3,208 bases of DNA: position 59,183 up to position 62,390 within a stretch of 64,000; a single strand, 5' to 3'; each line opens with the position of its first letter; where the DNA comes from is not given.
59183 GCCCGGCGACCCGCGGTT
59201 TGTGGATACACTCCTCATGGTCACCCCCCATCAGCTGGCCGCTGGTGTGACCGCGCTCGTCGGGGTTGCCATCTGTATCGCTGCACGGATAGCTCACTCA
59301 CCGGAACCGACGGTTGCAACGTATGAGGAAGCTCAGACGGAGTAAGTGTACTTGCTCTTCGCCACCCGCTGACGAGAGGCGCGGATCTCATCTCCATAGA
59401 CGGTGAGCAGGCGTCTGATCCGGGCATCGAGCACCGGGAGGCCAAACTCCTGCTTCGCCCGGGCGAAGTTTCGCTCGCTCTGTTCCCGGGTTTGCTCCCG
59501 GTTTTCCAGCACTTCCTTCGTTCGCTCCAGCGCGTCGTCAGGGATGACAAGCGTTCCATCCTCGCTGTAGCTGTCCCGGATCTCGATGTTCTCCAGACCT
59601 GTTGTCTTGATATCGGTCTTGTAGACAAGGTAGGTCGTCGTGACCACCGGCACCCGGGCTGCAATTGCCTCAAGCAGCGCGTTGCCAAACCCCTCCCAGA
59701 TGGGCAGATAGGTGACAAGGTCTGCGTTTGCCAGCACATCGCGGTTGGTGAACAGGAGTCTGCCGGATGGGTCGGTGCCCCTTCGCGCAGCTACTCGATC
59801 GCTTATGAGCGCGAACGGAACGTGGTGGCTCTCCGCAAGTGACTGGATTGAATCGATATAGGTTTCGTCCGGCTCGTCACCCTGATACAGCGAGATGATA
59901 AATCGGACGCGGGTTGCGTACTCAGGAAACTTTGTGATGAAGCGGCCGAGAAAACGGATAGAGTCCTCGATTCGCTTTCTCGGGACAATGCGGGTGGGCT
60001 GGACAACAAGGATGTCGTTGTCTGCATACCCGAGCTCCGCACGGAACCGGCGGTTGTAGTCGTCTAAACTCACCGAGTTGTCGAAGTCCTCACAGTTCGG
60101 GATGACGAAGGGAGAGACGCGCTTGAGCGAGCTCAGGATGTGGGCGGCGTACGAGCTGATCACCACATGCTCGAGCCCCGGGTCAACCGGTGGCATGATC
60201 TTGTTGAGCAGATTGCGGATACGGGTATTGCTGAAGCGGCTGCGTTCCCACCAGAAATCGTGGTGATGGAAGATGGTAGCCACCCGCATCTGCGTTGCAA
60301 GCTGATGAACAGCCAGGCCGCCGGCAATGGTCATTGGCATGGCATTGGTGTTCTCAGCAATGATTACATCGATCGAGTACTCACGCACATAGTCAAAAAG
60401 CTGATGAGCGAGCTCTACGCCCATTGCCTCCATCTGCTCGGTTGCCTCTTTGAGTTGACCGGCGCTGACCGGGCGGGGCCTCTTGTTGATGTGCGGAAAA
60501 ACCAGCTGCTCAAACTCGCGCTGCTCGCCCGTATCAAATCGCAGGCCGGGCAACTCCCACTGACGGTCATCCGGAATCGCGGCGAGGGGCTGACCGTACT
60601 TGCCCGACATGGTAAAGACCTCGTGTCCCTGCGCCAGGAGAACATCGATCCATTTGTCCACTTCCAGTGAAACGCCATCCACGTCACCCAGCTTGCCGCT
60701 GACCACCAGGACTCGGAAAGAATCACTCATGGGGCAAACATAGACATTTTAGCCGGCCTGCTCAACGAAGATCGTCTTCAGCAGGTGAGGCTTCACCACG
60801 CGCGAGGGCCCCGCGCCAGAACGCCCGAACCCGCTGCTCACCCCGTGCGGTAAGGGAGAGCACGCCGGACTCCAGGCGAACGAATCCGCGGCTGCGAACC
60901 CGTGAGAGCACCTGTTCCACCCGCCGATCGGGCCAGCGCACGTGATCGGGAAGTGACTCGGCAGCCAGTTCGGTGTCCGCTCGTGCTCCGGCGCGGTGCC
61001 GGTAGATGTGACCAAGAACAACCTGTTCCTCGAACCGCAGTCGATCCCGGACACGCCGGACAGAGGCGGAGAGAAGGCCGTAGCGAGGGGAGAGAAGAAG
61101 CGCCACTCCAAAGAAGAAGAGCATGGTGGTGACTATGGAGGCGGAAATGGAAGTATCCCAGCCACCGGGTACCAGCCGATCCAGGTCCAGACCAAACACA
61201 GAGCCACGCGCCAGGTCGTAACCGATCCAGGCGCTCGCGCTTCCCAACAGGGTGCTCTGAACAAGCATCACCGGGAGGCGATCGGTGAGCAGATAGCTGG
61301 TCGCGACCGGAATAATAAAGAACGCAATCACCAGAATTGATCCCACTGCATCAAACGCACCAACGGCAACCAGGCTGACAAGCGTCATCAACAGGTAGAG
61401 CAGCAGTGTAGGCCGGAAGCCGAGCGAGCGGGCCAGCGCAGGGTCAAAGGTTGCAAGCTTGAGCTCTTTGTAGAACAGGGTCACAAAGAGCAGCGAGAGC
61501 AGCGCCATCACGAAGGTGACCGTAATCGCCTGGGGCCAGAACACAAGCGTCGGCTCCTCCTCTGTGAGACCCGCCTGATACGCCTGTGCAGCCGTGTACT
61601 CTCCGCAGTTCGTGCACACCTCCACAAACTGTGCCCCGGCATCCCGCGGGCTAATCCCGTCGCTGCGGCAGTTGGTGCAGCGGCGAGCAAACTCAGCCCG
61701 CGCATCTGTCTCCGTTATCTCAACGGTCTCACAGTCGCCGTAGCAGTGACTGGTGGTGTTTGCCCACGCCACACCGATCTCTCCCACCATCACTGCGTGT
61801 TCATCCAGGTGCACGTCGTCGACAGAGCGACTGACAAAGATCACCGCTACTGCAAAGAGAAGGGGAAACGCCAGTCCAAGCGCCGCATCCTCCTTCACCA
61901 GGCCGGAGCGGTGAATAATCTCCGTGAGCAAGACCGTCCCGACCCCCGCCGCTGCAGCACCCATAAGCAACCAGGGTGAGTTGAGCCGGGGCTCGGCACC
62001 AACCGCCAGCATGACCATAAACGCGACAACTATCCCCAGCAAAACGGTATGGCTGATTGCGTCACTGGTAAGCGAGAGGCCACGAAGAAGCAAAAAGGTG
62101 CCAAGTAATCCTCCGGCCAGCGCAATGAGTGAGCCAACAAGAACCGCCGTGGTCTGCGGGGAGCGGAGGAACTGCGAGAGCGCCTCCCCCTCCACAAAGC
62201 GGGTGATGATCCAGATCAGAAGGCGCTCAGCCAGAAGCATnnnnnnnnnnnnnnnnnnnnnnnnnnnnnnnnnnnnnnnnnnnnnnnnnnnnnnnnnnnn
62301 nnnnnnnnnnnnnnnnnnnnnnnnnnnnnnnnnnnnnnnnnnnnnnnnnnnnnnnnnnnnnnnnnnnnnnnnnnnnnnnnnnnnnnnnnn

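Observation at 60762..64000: Tro-type metal ABC importer whose two permeases each end in a DtxR-like winged-helix tail, with no separate repressor gene in view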

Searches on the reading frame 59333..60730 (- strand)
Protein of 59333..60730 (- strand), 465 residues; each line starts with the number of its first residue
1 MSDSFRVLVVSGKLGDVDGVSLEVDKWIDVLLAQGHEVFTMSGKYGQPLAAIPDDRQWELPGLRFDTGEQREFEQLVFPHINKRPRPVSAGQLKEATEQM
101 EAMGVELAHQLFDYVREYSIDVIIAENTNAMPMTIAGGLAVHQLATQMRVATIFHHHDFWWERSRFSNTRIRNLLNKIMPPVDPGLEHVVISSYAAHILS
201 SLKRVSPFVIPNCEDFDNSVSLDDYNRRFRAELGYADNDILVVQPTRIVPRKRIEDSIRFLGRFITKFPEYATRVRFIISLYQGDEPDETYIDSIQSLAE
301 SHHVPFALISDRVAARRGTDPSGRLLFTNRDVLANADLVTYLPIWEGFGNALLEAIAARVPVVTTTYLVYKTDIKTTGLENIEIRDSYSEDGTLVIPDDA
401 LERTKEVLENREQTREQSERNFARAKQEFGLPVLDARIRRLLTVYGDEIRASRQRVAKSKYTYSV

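Call 5: search_protein_families(library=pfam, proteins=[window:59333-60730:-], max_evalue=1)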
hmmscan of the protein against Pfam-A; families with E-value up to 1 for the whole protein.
window:59333-60730:- (465 aa): 5 families
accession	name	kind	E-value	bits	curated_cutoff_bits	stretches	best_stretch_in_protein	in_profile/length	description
PF00534.26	Glycos_transf_1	-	7e-08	32.6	26.4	1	331-374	88-131/172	Glycosyl transferases group 1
PF13692.12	Glyco_trans_1_4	-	1.9e-06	28.6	27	1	330-367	71-108/142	Glycosyl transferases group 1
PF13439.12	Glyco_transf_4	-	6.6e-05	23.4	28.5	1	101-213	54-165/170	Glycosyltransferase Family 4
PF20706.3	GT4-conflict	-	0.0032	16.9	26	1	332-365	278-311/385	Family 4 Glycosyltransferase in conflict systems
PF19219.5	CoV_NSP15_N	-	0.18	12.5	27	0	303-334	21-50/61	Coronavirus replicase NSP15, N-terminal oligomerisation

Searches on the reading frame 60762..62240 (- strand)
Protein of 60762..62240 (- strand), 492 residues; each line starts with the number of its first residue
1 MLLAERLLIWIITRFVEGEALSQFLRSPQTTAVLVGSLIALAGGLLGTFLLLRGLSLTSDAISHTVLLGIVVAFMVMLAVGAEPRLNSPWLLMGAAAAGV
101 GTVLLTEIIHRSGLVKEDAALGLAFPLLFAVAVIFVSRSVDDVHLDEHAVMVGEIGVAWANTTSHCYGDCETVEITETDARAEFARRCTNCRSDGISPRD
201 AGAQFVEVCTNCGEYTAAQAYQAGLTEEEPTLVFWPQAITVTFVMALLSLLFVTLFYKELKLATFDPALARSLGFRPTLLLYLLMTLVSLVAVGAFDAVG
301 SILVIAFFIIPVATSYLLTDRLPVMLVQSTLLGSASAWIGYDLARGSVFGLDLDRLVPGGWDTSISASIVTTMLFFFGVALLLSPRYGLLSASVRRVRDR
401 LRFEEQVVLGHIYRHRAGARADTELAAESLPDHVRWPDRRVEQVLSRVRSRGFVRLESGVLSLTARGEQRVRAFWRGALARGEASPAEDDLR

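Call 5: search_protein_families(library=pfam, proteins=[window:60762-62240:-], max_evalue=1)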
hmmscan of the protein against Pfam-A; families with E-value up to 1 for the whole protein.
window:60762-62240:- (492 aa): 5 families
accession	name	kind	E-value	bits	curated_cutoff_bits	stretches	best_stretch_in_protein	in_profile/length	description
PF00950.22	ABC-3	-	1.3e-32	113.7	20.1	2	237-341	125-229/258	ABC 3 transport family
PF01032.23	FecCD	-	1.4e-06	28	26.5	1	238-346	177-284/311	FecCD transport family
PF01561.21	Hanta_Gc_N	-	0.031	13.8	25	1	146-215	67-135/338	Hantavirus glycoprotein Gc, N-terminal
PF09297.16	Zn_ribbon_NUD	-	0.31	11.2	24.8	0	180-192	16-28/32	NADH pyrophosphatase zinc ribbon domain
PF08792.16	A2L_zn_ribbon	-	0.4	10.9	22.9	1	187-213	5-28/33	A2L zinc ribbon domain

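Call 6: search_protein_families(library=ncbifam, proteins=[window:60762-62240:-], max_evalue=0.1)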
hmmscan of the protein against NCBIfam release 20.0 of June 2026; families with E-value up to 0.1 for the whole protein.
window:60762-62240:- (492 aa): 4 families
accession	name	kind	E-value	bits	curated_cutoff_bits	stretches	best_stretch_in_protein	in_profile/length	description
NF040927.1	ABC_perm_SloB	subfamily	4.4e-35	121.8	460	2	241-388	135-268/271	metal ABC transporter permease subunit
NF040871.1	AztB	equivalog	1.8e-33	116.3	280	2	31-155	14-126/254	zinc ABC transporter permease AztB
TIGR03770.1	anch_rpt_perm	equivalog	6.4e-23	81.8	296.8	2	239-343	139-243/270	anchored repeat-type ABC transporter permease subunit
NF007089.0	PRK09543.1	equivalog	0.0048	16.5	284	1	33-79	9-53/261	zinc ABC transporter permease subunit ZnuB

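Call 13: find_homologous_proteins(query=window:60765-62240:-)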
Query window:60765-62240:- (492 aa): 4319 proteins with E <= 0.001 among 8000 candidates; the best 120 are listed.
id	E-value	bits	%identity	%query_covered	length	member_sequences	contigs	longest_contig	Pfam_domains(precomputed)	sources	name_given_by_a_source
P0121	0.0e+0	1061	100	100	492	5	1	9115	PF01032.24,PF00950.23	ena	-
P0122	1.2e-224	765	71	99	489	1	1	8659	PF00950.23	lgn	-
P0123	3.6e-224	763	70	99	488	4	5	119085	PF01032.24,PF00950.23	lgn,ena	-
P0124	9.4e-223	758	71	98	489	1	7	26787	PF01032.24,PF00950.23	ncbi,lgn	ncbi:MAG: metal ABC transporter permease [Spirochaetota bacterium]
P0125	9.5e-223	758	72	96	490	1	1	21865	PF01032.24,PF00950.23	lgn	-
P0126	1.5e-221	754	71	99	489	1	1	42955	PF01032.24,PF00950.23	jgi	jgi:manganese/zinc/iron transport system permease protein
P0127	2.8e-220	750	70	98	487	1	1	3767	PF00950.23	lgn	-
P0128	1.2e-214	732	68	98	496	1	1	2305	PF01032.24,PF00950.23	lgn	-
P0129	3.5e-213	727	67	99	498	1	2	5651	PF01032.24,PF00950.23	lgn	-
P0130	1.2e-212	725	70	96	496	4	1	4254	PF01032.24,PF00950.23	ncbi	ncbi:MAG: metal ABC transporter permease [Spirochaetales bacterium]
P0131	4.5e-211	720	69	96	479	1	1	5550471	PF01032.24,PF00950.23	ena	-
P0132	1.3e-209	715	68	99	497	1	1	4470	PF01032.24,PF00950.23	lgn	-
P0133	1.4e-208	712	68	97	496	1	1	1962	PF01032.24,PF00950.23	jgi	jgi:manganese/zinc/iron transport system permease protein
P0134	2.8e-206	704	66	99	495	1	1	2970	PF01032.24,PF00950.23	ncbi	-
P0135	1.5e-203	695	65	98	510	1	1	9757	PF01032.24,PF00950.23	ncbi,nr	ncbi:MAG: metal ABC transporter permease [Spirochaetales bacterium]|nr:metal ABC transporter permeas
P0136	6.4e-202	690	65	97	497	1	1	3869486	PF00950.23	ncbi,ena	-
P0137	1.9e-201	688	65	98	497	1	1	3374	PF01032.24,PF00950.23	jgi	jgi:manganese/zinc/iron transport system permease protein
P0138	8.2e-200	683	66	96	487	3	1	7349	PF00950.23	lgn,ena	-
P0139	1.1e-197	676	64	98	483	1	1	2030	PF01032.24,PF00950.23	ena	-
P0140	1.1e-194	666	61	98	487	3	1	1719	PF01032.24,PF00950.23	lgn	-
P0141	1.1e-193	662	68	97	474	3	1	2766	PF00950.23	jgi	jgi:manganese/zinc/iron transport system permease protein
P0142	5.7e-193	660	61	98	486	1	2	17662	PF01032.24,PF11992.14,PF00950.23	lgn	-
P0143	1.7e-191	655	62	98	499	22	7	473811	PF01032.24,PF00950.23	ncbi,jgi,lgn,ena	jgi:manganese/zinc/iron transport system permease protein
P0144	4.4e-190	651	62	96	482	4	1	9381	PF00950.23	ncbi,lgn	ncbi:MAG: metal ABC transporter permease [Alkalispirochaeta sp.]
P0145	4.6e-189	647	63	96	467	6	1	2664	PF00950.23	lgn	-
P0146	4.4e-188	644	62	96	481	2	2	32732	PF00950.23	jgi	jgi:manganese/zinc/iron transport system permease protein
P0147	1.7e-184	632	62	97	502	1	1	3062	PF01032.24,PF00950.23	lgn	-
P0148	3.8e-184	631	61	98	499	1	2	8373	PF01032.24,PF00950.23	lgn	-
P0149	1.5e-183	629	63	94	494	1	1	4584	PF01032.24,PF00950.23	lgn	-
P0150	1.9e-183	629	62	97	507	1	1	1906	PF01032.24,PF00950.23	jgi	jgi:manganese/zinc/iron transport system permease protein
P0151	2.3e-183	628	62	95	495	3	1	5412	PF01032.24,PF00950.23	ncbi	-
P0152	2.4e-183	628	61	98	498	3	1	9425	PF01032.24,PF00950.23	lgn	-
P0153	3.9e-183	628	60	97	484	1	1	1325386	PF01032.24,PF00950.23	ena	-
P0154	4.9e-183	627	62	98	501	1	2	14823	PF01032.24,PF00950.23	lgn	-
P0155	2.2e-182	625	62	98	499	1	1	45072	PF01032.24,PF00950.23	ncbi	-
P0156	2.7e-182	625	62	96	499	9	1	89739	PF01032.24,PF00950.23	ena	-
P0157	3.0e-182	625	62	98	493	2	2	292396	PF01032.24,PF00950.23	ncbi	ncbi:MAG: metal ABC transporter permease [Caldilineaceae bacterium]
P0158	3.3e-182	625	62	98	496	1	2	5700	PF01032.24,PF00950.23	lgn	-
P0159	5.9e-182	624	64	96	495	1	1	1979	PF01032.24,PF00950.23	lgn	-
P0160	6.0e-182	624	61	98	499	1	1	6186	PF01032.24,PF00950.23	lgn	-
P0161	1.4e-181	623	61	98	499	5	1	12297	PF01032.24,PF00950.23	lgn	-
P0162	3.1e-181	621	60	98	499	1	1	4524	PF01032.24,PF00950.23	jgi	-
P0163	9.1e-181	620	62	96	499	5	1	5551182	PF01032.24,PF00950.23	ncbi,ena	-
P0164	1.3e-180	619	61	98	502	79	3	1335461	PF01032.24,PF00950.23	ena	-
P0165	1.4e-180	619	62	96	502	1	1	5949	PF01032.24,PF00950.23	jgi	jgi:manganese/zinc/iron transport system permease protein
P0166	3.7e-180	618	60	99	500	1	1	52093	PF01032.24,PF00950.23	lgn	-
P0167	4.6e-180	618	62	95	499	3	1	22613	PF01032.24,PF00950.23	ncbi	-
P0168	6.0e-180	617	62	96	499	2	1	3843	PF01032.24,PF00950.23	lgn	-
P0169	6.3e-180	617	62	96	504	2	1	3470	PF01032.24,PF00950.23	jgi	jgi:manganese/zinc/iron transport system permease protein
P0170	1.0e-179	616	60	99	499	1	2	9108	PF01032.24,PF00950.23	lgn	-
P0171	1.3e-179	616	67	68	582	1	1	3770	PF01032.24,PF00950.23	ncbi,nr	ncbi:MAG: hypothetical protein GYB67_11830, partial [Chloroflexi bacterium]|nr:hypothetical protein 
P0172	1.4e-179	616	61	99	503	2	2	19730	PF01032.24,PF00950.23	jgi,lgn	-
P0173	1.4e-179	616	60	98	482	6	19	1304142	PF01032.24,PF00950.23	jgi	jgi:manganese/zinc/iron transport system permease protein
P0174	2.8e-179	615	61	96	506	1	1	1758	PF01032.24,PF00950.23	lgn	-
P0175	3.4e-179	615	61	97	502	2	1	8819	PF01032.24,PF00950.23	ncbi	-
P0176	4.4e-179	614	59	98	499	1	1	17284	PF01032.24,PF00950.23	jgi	jgi:manganese/zinc/iron transport system permease protein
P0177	5.0e-179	614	61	97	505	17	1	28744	PF01032.24,PF00950.23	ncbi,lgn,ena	-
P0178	5.3e-179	614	58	98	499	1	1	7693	PF01032.24,PF00950.23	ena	-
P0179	6.7e-179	614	62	96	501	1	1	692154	PF01032.24,PF00950.23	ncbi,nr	ncbi:MAG: metal ABC transporter permease [Chloroflexi bacterium]|nr:metal ABC transporter permease [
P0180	8.0e-179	613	62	96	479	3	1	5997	PF01032.24,PF00950.23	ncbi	-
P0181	9.1e-179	613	61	98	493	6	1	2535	PF01032.24,PF00950.23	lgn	-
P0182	1.0e-178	613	62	96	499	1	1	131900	PF01032.24,PF00950.23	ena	-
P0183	1.1e-178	613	62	96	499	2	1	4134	PF01032.24,PF00950.23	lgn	-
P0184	1.3e-178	613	61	97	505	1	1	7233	PF01032.24,PF00950.23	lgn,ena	-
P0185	1.8e-178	612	60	98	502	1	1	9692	PF01032.24,PF00950.23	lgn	-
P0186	1.9e-178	612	62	94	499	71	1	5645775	PF01032.24,PF00950.23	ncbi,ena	-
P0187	2.4e-178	612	60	97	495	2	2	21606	PF01032.24,PF00950.23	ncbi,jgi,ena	jgi:manganese/zinc/iron transport system permease protein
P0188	2.4e-178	612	58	98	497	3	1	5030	PF01032.24,PF00950.23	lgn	-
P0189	2.5e-178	612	61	95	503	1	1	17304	PF01032.24,PF00950.23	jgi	-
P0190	3.3e-178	611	61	94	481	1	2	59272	PF01032.24,PF00950.23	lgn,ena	-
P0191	3.9e-178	611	60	97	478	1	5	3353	PF01032.24,PF00950.23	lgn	-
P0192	4.1e-178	611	60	98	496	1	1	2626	PF01032.24,PF00950.23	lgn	-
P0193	4.9e-178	611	62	97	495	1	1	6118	PF01032.24,PF00950.23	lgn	-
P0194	4.9e-178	611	62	96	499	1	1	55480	PF01032.24,PF00950.23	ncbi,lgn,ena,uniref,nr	ncbi:MAG: metal ABC transporter permease [Caldilineaceae bacterium SB0664_bin_27]|uniref:Metal ABC t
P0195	5.3e-178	611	60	96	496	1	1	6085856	PF01032.24,PF00950.23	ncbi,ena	-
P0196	5.7e-178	611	60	98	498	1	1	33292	PF01032.24,PF00950.23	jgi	-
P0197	5.9e-178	611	63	96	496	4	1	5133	PF01032.24,PF00950.23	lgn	-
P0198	7.1e-178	610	60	97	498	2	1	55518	PF01032.24,PF00950.23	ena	-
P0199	8.0e-178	610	60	99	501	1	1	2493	PF01032.24,PF00950.23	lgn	-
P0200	8.5e-178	610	63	92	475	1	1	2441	PF01032.24,PF00950.23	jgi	-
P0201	1.3e-177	610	61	98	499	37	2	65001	PF01032.24,PF00950.23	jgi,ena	-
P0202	2.2e-177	609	61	98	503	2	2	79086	PF01032.24,PF00950.23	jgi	-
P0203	2.5e-177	609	61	96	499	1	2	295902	PF01032.24,PF00950.23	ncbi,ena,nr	ncbi:MAG: metal ABC transporter permease [Caldilineaceae bacterium]|nr:metal ABC transporter permeas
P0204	2.5e-177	609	61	96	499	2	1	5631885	PF01032.24,PF00950.23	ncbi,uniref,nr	ncbi:metal ABC transporter permease [Phototrophicus methaneseepsis]|uniref:Metal ABC transporter per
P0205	2.6e-177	608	61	96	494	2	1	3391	PF01032.24,PF00950.23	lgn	-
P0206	4.2e-177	608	60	98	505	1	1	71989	PF01032.24,PF00950.23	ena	-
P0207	4.2e-177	608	60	98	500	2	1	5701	PF01032.24,PF00950.23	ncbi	-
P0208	4.6e-177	608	62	97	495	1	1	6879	PF01032.24,PF00950.23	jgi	-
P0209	5.1e-177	608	61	98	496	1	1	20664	PF01032.24,PF00950.23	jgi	jgi:manganese/zinc/iron transport system permease protein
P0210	5.1e-177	608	61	98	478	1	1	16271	PF01032.24,PF00950.23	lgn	-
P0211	6.2e-177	607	60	98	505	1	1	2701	PF01032.24,PF00950.23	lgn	-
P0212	6.3e-177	607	59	98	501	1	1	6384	PF01032.24,PF00950.23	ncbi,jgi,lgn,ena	jgi:manganese/zinc/iron transport system permease protein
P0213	6.4e-177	607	61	96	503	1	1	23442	PF01032.24,PF00950.23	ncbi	-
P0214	7.1e-177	607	60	98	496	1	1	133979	PF01032.24,PF00950.23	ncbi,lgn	-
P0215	7.2e-177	607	61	98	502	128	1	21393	PF01032.24,PF00950.23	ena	-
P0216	7.6e-177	607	58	98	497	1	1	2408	PF01032.24,PF00950.23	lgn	-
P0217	7.6e-177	607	60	96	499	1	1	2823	PF01032.24,PF00950.23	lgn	-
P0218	7.9e-177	607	59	98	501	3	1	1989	PF01032.24,PF00950.23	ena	-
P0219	9.0e-177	607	61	96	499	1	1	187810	PF01032.24,PF00950.23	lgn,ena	-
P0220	1.3e-176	606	59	97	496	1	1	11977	PF01032.24,PF00950.23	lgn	-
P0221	1.3e-176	606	62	95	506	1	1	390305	PF01032.24,PF00950.23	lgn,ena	-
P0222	1.4e-176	606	60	99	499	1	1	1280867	PF01032.24,PF00950.23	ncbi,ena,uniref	ncbi:metal ABC transporter permease [Candidatus Leptofilum sp.]|uniref:metal ABC transporter permeas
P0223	1.5e-176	606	59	99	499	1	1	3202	PF01032.24,PF00950.23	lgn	-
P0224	2.0e-176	606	59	99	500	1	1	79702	PF01032.24,PF00950.23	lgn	-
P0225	2.2e-176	605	61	96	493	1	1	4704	PF01032.24,PF00950.23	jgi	jgi:manganese/zinc/iron transport system permease protein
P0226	2.6e-176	605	59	98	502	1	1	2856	PF01032.24,PF00950.23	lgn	-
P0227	3.7e-176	605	61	97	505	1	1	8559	PF01032.24,PF00950.23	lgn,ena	-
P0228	4.2e-176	604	60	99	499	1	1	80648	PF01032.24,PF00950.23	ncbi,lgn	-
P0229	4.4e-176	604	59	97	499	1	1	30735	PF01032.24,PF00950.23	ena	-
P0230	6.9e-176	604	61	98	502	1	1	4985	PF01032.24,PF00950.23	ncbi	-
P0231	7.2e-176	604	60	98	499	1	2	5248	PF01032.24,PF00950.23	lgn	-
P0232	7.4e-176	604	61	95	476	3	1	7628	PF01032.24,PF00950.23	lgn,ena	-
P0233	7.6e-176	604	59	98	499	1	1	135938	PF01032.24,PF00950.23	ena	-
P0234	9.9e-176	603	58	98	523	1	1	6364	PF01032.24,PF00950.23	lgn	-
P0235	1.0e-175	603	57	98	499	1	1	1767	PF01032.24,PF00950.23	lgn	-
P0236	1.2e-175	603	60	99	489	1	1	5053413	PF01032.24,PF00950.23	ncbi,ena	-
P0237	1.3e-175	603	61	96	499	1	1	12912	PF01032.24,PF00950.23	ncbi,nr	ncbi:MAG: metal ABC transporter permease [Caldilineaceae bacterium SB0670_bin_27]|nr:metal ABC trans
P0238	1.3e-175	603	58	98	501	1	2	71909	PF01032.24,PF00950.23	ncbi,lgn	-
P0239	1.6e-175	603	59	98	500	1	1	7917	PF01032.24,PF00950.23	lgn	-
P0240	1.6e-175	603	60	96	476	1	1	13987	PF01032.24,PF00950.23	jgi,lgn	jgi:manganese/zinc/iron transport system permease protein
